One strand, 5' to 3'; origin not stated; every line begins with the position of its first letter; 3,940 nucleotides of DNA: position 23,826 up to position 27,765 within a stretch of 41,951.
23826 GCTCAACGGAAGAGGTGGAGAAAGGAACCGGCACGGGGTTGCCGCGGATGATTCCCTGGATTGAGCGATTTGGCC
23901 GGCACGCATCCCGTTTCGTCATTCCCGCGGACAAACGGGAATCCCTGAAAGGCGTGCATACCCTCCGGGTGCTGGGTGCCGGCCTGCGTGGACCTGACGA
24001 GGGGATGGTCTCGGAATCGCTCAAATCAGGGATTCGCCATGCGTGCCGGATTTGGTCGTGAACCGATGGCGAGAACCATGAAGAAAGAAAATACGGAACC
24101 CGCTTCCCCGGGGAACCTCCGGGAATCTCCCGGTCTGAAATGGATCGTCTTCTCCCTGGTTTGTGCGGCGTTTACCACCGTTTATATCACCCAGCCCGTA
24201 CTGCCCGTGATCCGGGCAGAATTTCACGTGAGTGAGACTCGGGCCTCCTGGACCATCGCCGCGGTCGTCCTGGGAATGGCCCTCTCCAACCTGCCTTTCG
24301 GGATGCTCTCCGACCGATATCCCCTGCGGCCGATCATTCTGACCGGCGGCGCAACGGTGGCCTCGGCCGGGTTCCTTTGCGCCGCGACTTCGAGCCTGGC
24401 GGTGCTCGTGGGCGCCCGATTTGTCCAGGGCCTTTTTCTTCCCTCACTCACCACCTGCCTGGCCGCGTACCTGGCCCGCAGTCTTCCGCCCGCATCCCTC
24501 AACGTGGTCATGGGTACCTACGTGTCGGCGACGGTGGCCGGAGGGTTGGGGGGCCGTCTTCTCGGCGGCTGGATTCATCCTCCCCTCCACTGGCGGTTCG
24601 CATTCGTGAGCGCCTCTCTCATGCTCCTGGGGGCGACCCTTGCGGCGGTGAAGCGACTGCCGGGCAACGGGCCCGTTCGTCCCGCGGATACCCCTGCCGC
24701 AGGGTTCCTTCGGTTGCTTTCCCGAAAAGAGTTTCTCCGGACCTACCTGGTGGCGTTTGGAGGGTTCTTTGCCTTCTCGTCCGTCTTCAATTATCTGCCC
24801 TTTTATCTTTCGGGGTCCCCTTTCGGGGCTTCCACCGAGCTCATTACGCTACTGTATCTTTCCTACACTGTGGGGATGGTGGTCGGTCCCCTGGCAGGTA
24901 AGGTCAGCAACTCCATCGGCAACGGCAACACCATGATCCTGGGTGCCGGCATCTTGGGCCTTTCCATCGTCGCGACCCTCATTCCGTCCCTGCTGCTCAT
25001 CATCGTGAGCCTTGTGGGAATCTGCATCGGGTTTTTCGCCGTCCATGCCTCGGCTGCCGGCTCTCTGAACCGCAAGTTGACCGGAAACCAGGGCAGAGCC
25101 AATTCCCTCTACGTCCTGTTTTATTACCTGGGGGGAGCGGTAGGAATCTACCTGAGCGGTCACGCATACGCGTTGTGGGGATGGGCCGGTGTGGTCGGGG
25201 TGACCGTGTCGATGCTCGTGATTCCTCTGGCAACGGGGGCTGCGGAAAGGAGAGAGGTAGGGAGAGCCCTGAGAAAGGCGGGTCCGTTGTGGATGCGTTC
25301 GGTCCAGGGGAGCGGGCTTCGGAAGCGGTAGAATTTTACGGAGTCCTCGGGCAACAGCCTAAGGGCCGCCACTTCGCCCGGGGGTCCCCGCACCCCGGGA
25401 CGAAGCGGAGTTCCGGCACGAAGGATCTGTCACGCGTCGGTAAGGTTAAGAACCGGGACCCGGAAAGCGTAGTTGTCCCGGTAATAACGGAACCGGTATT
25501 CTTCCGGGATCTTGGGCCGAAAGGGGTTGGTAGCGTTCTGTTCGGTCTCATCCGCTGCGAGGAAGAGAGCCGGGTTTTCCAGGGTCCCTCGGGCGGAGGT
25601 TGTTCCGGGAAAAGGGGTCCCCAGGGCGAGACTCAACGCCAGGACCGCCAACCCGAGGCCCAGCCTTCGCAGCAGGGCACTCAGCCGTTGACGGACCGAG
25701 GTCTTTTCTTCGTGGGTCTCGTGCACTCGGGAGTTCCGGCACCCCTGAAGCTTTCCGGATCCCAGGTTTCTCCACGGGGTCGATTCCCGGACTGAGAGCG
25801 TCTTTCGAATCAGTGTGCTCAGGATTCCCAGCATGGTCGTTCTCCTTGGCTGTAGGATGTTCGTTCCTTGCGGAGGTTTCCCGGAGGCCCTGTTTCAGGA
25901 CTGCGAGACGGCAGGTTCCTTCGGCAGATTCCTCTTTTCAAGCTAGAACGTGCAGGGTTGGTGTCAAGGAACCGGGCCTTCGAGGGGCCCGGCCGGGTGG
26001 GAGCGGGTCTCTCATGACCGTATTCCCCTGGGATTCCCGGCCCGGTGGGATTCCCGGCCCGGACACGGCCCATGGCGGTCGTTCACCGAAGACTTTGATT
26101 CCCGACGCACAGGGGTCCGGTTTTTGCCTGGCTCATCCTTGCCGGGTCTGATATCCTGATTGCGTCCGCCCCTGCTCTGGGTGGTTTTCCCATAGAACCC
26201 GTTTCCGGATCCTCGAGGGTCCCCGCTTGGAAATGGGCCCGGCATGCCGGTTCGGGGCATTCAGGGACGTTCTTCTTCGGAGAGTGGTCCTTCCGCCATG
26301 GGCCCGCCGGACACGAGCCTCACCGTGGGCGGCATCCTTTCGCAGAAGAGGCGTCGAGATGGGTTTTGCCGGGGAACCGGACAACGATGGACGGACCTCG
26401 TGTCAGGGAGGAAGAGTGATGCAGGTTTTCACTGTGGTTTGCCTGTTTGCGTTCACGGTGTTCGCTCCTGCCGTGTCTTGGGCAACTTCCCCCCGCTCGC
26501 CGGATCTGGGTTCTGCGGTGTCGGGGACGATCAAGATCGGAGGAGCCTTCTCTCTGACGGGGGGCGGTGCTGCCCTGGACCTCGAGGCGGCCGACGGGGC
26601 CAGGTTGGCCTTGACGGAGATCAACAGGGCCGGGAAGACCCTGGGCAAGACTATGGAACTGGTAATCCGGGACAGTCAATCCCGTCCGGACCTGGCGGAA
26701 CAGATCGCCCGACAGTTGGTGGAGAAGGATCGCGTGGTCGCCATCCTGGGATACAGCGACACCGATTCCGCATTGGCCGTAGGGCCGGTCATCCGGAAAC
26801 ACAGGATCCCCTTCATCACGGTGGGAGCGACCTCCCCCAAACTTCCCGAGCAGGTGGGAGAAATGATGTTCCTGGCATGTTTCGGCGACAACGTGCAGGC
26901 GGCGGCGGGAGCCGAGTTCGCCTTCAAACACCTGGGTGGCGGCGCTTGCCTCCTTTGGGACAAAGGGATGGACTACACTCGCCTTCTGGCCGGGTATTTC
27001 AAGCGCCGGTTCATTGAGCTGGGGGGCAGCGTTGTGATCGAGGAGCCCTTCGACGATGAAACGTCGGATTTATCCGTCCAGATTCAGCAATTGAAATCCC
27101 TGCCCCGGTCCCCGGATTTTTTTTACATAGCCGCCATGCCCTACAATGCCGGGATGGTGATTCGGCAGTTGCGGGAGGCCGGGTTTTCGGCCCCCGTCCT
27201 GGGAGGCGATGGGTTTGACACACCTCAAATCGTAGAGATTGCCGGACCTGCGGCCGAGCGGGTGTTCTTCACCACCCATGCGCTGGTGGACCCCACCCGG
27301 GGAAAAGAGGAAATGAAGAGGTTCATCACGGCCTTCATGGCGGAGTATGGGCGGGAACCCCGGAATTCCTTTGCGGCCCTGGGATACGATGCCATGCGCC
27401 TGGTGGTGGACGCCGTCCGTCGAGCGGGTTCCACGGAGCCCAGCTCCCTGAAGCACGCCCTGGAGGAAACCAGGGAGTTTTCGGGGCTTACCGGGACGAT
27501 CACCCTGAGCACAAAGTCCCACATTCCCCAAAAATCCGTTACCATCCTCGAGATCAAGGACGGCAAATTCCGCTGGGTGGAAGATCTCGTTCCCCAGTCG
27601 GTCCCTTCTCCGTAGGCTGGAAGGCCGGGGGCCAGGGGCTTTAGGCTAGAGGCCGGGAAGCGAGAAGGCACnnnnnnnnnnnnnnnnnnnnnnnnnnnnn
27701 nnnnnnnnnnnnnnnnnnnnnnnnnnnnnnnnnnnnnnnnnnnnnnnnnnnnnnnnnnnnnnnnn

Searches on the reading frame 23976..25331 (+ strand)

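Call 28: search_protein_families(library=pfam, proteins=[window:23976-25331:+], max_evalue=0.00001)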
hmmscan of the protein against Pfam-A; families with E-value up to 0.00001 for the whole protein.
window:23976-25331:+ (451 aa): 1 family
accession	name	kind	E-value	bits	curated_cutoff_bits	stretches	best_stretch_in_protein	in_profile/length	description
PF07690.21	MFS_1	-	1.3e-43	149.8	33.4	1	59-390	2-346/347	Major Facilitator Superfamily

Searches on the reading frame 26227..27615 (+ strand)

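Call 28: search_protein_families(library=pfam, proteins=[window:26227-27615:+], max_evalue=0.00001)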
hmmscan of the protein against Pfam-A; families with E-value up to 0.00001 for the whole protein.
window:26227-27615:+ (462 aa): 3 families
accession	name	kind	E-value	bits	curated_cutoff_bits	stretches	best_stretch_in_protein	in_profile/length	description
PF13458.12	Peripla_BP_6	-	5.6e-63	214.1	31.7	1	101-447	1-343/343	Periplasmic binding protein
PF13433.12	Peripla_BP_5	-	1.1e-23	84.4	27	1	102-453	1-347/363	Periplasmic binding protein domain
PF01094.35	ANF_receptor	-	1.6e-20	73.9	25.4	1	124-444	5-351/353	Receptor family ligand binding region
